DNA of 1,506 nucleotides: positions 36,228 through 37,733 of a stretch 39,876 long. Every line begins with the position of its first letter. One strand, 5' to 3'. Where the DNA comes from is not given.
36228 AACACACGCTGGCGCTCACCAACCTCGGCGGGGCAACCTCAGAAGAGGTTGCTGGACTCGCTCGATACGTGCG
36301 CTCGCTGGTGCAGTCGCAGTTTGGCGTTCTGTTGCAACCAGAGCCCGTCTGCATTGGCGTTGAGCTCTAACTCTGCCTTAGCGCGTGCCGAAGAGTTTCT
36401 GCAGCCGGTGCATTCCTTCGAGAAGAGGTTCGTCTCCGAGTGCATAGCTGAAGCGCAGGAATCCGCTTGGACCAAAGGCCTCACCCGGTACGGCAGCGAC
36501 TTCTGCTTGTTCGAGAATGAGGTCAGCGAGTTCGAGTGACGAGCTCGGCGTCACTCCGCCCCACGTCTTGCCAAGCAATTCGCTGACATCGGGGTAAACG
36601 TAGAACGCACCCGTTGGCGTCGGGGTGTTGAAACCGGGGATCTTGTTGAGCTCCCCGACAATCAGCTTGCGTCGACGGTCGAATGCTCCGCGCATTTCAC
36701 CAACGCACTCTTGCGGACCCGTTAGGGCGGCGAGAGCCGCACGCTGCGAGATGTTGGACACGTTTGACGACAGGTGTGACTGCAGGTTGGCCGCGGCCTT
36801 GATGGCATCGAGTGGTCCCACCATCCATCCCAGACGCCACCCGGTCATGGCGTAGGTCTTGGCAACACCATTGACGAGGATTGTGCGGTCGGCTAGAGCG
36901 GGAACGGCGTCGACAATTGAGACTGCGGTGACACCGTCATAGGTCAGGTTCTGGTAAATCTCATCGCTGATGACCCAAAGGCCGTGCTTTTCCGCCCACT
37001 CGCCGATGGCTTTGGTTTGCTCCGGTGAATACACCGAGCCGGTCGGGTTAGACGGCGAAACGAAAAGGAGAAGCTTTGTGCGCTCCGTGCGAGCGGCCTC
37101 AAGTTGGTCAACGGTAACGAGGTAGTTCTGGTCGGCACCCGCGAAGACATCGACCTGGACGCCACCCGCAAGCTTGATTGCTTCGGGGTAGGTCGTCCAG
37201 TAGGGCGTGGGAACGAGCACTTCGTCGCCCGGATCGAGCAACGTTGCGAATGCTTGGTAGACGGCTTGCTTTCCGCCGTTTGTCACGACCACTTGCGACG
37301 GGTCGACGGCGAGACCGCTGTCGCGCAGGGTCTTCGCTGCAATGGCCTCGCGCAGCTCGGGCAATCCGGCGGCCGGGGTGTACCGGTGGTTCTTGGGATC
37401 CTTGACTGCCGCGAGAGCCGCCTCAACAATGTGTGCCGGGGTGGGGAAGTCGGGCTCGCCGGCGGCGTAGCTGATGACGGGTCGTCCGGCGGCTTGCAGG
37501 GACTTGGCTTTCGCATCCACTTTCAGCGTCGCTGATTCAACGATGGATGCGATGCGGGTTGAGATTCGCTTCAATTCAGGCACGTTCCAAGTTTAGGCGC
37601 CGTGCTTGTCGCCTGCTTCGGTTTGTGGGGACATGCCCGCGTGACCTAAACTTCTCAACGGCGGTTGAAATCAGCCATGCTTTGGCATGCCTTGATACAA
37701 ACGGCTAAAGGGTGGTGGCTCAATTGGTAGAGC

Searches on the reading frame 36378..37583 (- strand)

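Call 19: search_protein_families(library=pfam, proteins=[window:36378-37583:-], max_evalue=0.00001)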
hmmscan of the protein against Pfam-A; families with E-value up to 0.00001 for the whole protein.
window:36378-37583:- (401 aa): 2 families
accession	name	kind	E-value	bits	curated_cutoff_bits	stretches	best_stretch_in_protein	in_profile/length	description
PF00155.27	Aminotran_1_2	-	2.6e-75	254.3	19.7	1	36-388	3-354/361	Aminotransferase class I and II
PF01041.23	DegT_DnrJ_EryC1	-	7.4e-06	25.8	19.8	0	99-207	43-145/360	DegT/DnrJ/EryC1/StrS aminotransferase family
